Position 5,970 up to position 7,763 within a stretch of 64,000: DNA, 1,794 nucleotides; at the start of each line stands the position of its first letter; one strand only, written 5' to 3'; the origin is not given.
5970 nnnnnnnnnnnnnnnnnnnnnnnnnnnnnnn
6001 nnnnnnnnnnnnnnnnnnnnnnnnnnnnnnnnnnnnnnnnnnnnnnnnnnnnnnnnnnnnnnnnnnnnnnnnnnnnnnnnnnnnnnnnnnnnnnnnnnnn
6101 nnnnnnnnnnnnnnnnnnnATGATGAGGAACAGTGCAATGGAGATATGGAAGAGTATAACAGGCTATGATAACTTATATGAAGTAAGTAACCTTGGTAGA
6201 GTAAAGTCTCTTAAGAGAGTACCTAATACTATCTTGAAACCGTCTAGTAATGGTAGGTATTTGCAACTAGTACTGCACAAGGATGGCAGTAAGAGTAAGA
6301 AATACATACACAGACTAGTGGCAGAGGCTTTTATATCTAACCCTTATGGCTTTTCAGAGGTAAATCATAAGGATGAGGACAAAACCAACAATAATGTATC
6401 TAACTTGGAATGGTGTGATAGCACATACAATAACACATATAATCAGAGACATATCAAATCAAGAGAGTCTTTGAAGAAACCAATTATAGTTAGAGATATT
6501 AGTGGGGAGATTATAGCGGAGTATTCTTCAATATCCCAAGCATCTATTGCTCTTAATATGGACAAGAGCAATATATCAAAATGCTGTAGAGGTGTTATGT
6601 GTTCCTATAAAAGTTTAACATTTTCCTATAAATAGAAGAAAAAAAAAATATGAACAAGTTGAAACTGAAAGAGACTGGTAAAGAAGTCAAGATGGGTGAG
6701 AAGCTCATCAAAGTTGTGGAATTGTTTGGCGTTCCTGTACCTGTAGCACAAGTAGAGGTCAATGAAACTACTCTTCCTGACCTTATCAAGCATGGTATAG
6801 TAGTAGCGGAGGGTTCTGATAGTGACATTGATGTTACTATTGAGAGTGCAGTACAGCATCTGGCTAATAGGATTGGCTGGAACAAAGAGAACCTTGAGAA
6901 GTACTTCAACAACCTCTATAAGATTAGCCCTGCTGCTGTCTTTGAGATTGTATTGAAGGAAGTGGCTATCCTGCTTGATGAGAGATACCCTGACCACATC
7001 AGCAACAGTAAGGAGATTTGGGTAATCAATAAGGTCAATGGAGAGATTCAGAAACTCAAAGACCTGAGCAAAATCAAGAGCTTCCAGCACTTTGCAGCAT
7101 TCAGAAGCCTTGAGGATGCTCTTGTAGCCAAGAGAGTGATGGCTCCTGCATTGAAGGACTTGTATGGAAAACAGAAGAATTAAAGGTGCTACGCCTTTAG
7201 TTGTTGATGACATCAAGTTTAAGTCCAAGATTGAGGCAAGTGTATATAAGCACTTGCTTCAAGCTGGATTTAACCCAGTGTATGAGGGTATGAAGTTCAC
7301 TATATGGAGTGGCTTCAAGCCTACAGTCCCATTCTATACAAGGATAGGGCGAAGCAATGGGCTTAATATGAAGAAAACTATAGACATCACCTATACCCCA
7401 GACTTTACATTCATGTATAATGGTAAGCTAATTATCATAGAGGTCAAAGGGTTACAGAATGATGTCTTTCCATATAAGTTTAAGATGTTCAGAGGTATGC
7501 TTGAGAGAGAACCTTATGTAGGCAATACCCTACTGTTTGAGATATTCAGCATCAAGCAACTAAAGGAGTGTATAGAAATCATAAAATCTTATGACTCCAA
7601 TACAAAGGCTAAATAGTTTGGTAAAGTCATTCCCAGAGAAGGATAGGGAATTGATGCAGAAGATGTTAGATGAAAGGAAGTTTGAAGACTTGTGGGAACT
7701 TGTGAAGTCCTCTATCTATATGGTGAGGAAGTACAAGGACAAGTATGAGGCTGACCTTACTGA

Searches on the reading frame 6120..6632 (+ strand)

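Call 93: search_protein_families(library=pfam, proteins=[window:6120-6632:+], max_evalue=0.001)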
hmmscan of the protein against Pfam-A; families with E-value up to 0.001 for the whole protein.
window:6120-6632:+ (171 aa): 4 families
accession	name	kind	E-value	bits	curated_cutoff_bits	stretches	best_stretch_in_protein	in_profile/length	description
PF07463.16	NUMOD4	-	3.3e-13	50.1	23.4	1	8-52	1-48/49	NUMOD4 motif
PF13392.12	HNH_3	-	3.1e-07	30.4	24.8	1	61-104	1-44/46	HNH endonuclease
PF22083.2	I-HmuI_NUMOD-like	-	3.2e-05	23.9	27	1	132-158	9-35/46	DNA endonuclease I-HmuI-like, NUMOD-like domain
PF07453.19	NUMOD1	-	0.00052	20.6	22.8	0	120-155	1-36/37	NUMOD1 domain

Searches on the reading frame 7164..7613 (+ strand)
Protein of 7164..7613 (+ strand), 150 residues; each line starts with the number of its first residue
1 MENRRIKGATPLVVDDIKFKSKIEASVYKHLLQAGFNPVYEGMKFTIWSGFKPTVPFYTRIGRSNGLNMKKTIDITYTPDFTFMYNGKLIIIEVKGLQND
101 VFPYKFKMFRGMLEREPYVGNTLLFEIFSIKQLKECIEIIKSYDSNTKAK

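Call 93: search_protein_families(library=pfam, proteins=[window:7164-7613:+], max_evalue=0.001)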
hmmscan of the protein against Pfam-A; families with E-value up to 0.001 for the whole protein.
window:7164-7613:+ (150 aa): 1 family
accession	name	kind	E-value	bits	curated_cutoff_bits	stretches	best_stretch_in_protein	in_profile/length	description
PF06356.17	DUF1064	-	5.9e-08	33.5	24.7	1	9-111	6-99/117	Protein of unknown function (DUF1064)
